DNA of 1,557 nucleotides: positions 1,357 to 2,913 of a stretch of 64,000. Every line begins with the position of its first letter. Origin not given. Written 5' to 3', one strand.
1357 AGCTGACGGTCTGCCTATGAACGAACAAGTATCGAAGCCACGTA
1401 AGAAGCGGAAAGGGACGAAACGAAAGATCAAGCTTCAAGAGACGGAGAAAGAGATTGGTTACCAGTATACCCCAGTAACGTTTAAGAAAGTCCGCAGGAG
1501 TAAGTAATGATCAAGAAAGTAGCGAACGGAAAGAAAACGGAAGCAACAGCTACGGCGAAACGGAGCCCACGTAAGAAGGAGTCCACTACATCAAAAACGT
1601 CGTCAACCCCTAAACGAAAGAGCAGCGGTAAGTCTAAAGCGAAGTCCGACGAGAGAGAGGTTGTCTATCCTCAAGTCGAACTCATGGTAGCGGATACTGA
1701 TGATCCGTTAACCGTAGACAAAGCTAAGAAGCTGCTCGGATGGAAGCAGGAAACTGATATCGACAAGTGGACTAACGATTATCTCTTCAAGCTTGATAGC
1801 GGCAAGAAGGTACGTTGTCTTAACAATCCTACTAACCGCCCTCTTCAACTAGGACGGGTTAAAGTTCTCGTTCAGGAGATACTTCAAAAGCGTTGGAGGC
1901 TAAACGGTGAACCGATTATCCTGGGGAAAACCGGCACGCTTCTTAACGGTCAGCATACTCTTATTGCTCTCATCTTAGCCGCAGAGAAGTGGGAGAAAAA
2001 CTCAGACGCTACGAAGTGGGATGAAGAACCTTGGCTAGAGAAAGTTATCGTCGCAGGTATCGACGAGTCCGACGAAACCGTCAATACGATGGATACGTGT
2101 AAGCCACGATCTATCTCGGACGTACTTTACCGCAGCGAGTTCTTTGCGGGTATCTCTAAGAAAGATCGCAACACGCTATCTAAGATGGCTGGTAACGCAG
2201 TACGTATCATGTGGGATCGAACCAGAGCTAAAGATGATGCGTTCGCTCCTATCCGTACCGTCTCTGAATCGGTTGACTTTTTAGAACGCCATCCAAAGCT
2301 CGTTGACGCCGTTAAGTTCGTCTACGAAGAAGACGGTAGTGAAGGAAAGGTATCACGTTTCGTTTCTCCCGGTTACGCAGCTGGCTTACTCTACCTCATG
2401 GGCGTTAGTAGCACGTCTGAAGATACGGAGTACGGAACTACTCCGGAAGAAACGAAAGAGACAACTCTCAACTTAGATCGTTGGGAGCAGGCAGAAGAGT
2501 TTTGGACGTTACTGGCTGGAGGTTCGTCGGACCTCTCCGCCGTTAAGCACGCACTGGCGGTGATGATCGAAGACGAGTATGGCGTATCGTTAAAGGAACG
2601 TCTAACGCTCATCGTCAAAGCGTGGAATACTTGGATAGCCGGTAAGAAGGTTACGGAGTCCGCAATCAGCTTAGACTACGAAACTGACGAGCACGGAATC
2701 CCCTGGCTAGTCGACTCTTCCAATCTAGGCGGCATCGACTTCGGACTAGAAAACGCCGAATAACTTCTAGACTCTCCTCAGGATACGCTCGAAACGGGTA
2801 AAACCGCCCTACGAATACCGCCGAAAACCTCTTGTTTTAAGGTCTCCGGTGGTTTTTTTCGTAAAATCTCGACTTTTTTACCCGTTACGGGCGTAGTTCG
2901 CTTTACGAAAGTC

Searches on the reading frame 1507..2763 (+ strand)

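Call 93: search_protein_families(library=pfam, max_evalue=0.001, proteins=[window:1507-2763:+])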
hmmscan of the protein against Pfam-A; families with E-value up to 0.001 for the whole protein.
window:1507-2763:+ (418 aa): 0 families

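Call 94: search_protein_families(library=ncbifam, max_evalue=0.001, proteins=[window:1507-2763:+])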
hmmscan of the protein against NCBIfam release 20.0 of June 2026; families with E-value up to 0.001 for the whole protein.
window:1507-2763:+ (418 aa): 0 families

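Call 95: search_protein_families(library=phrogs, max_evalue=0.001, proteins=[window:1507-2763:+])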
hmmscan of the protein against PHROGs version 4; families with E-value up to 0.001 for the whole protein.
window:1507-2763:+ (418 aa): 1 family
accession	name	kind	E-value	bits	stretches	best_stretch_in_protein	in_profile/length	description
phrog_5931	-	unknown function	5.5e-24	86.1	1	106-384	26-261/282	-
